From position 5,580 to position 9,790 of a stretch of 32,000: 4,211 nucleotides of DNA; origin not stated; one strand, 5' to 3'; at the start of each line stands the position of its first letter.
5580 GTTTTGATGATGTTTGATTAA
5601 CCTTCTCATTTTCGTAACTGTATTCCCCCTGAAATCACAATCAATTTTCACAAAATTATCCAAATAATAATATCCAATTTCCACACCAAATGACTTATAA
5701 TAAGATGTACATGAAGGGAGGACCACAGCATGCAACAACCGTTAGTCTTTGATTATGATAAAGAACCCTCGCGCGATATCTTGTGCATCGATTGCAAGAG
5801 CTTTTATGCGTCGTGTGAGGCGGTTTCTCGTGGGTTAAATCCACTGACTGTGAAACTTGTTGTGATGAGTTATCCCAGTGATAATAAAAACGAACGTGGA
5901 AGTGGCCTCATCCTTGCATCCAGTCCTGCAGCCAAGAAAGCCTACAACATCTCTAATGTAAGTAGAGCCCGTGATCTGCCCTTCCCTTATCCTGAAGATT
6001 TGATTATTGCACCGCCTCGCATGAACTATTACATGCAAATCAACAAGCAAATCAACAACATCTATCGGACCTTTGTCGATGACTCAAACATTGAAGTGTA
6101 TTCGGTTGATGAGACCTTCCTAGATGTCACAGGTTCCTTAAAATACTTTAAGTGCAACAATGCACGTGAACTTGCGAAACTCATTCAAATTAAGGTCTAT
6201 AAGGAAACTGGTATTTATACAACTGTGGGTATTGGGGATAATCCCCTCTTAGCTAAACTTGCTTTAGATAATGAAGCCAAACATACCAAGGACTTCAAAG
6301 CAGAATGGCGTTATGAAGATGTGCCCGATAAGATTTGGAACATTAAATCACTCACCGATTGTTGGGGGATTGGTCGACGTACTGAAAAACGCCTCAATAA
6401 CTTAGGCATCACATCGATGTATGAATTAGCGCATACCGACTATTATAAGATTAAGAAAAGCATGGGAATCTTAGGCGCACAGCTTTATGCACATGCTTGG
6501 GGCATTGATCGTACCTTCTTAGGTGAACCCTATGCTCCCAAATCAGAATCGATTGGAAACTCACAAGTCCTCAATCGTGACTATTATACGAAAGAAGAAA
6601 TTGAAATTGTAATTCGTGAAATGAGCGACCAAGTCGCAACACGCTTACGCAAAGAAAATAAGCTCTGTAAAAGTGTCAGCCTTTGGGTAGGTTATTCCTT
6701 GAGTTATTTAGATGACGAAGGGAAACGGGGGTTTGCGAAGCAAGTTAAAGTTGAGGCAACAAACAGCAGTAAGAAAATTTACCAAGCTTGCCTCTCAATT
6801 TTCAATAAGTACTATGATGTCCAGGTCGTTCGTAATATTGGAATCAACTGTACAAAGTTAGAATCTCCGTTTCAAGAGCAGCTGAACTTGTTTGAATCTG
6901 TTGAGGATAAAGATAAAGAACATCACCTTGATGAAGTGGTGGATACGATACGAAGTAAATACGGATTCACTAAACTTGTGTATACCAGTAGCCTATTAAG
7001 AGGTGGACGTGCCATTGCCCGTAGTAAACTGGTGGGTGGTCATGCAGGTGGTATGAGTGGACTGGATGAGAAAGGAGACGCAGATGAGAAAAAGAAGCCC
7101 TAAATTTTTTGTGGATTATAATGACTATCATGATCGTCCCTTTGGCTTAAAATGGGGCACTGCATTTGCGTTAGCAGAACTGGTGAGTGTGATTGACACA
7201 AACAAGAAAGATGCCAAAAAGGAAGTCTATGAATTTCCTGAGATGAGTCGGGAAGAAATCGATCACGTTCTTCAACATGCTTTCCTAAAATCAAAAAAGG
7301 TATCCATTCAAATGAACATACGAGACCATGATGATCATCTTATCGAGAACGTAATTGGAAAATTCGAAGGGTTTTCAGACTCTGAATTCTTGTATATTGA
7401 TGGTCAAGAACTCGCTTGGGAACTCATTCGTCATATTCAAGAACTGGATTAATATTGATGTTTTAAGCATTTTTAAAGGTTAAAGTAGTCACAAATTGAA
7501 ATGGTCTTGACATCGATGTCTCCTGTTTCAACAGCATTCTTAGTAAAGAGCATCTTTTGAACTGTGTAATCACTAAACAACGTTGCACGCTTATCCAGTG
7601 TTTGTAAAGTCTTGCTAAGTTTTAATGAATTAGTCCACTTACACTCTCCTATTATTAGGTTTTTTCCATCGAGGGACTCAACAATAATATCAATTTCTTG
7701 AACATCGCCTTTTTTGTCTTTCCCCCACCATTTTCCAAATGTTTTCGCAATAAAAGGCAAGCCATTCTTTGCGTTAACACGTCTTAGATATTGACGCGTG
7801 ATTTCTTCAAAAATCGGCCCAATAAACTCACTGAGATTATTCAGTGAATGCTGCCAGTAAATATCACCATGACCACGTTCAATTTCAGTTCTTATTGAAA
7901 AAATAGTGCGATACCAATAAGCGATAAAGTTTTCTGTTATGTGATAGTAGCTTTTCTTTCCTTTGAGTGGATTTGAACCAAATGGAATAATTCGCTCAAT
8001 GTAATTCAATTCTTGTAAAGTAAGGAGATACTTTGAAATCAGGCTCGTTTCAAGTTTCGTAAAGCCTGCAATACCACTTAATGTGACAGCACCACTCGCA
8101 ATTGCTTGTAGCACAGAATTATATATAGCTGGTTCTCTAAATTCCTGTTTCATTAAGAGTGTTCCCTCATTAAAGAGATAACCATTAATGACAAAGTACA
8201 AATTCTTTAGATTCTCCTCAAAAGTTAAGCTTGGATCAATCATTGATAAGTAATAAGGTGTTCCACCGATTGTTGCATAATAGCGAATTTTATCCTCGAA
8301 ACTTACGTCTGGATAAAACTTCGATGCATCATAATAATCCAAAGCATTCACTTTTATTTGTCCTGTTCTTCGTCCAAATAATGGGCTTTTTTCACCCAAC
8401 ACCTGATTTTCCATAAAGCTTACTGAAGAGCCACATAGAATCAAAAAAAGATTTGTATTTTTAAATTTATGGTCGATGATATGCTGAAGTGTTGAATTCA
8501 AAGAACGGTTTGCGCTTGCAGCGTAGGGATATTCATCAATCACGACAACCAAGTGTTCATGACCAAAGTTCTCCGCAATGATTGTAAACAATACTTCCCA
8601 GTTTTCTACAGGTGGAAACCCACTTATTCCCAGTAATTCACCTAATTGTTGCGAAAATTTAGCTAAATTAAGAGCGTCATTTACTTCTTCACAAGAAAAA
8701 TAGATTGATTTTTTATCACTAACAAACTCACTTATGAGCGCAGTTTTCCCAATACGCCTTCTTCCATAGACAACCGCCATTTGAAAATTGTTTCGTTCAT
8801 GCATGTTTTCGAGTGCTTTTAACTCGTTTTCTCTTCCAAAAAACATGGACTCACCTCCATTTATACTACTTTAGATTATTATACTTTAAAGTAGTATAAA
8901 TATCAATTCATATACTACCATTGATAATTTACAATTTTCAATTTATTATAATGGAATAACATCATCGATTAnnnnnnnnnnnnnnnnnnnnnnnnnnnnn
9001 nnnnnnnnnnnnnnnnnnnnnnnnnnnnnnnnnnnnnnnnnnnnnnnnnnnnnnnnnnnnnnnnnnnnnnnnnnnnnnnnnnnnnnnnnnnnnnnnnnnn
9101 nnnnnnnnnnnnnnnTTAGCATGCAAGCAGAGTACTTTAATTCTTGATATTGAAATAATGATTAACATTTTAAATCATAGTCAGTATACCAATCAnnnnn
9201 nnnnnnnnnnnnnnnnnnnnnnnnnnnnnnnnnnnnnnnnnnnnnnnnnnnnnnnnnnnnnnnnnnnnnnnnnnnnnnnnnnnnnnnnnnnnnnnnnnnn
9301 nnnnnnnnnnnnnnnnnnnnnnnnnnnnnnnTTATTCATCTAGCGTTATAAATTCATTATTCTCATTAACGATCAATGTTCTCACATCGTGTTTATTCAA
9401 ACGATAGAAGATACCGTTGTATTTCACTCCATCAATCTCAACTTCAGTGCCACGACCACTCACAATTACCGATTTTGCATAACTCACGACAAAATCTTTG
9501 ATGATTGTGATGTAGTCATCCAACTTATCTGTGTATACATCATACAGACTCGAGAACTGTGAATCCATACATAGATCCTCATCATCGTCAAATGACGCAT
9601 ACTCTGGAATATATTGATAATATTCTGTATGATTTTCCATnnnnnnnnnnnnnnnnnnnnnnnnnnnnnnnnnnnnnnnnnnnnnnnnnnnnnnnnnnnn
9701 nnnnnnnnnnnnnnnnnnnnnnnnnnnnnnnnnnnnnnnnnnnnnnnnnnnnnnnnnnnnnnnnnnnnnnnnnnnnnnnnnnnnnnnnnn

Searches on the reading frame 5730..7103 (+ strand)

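Call 16: search_protein_families(library=pfam, proteins=[window:5730-7103:+], max_evalue=0.001)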
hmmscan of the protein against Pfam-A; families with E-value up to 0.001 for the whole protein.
window:5730-7103:+ (457 aa): 4 families
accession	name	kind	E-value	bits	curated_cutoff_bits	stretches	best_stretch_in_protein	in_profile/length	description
PF00817.25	IMS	-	2.1e-30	106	23.2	1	20-179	1-147/148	impB/mucB/samB family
PF11799.13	IMS_C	-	1.9e-21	77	20.7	1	273-387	2-109/109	impB/mucB/samB family C-terminal domain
PF11798.14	IMS_HHH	-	2.9e-09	37.1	24.4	1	195-227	1-32/32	IMS family HHH motif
PF21999.2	IMS_HHH_1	-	3.2e-05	24.7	27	1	213-260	5-53/53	DNA polymerase-iota, thumb domain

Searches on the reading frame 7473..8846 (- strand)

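Call 4: search_protein_families(library=pfam, proteins=[window:7473-8846:-], max_evalue=0.01)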
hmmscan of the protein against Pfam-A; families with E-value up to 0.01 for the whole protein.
window:7473-8846:- (457 aa): 7 families
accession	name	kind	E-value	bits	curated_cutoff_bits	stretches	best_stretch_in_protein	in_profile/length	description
PF01637.24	ATPase_2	-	3.4e-28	99.4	33.2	1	2-202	1-224/225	ATPase domain predominantly from Archaea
PF03008.20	DUF234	-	6.4e-22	78.3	22.5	1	311-406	1-91/100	Archaea bacterial proteins of unknown function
PF13173.12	AAA_14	-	5e-08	33.5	27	1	22-149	3-107/129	AAA domain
PF13191.12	AAA_16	-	3.9e-06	27.9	32.6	1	2-71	2-78/167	AAA ATPase domain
PF13401.12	AAA_22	-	4.3e-05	24.3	27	1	22-140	6-123/130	AAA domain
PF05621.17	TniB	-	0.0023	17.8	22.4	1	7-47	21-61/189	Bacterial TniB protein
PF13479.12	AAA_24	-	0.0071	16.6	27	0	22-104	3-71/195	AAA domain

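Call 5: search_protein_families(library=padloc, proteins=[window:7473-8846:-], max_evalue=0.01)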
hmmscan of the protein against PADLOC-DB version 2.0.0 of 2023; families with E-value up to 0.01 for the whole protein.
window:7473-8846:- (457 aa): 8 families
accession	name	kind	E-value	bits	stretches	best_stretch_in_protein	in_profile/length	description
PDLC04984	PDC-S27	-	5.4e-57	191.7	1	2-434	4-444/474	-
PDLC04985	PDC-S27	-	1.1e-30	105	1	2-428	6-439/484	-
PDLC04789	PDC-S01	-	3e-13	47.6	2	96-293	72-253/375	-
PDLC04790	PDC-S01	-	7.7e-06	22.9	0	19-56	25-62/422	-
PDLC04791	PDC-S01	-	3.6e-05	20.6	1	8-214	6-185/395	-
PDLC04787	PDC-S01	-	6.3e-05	20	1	4-220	12-206/412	-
PDLC01968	CARF_PDDEXK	-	0.00072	16.8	1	374-443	267-332/361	-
PDLC04788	PDC-S01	-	0.0034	14.4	0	7-62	5-60/448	-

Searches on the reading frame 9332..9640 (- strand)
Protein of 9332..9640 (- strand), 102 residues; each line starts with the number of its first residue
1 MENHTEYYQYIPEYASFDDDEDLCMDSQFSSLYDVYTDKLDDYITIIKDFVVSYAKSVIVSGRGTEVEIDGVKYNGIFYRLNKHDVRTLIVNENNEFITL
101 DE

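Call 4: search_protein_families(library=pfam, proteins=[window:9332-9640:-], max_evalue=0.01)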
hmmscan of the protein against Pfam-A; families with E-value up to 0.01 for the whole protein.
window:9332-9640:- (102 aa): 0 families

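Call 5: search_protein_families(library=padloc, proteins=[window:9332-9640:-], max_evalue=0.01)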
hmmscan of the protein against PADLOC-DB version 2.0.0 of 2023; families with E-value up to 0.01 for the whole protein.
window:9332-9640:- (102 aa): 0 families

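Call 17: search_protein_families(library=ncbifam, proteins=[window:9332-9640:-], max_evalue=0.01)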
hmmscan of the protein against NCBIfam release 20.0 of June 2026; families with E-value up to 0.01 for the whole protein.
window:9332-9640:- (102 aa): 0 families

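Call 18: search_protein_families(library=phrogs, proteins=[window:9332-9640:-], max_evalue=0.01)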
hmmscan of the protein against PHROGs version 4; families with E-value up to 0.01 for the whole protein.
window:9332-9640:- (102 aa): 0 families
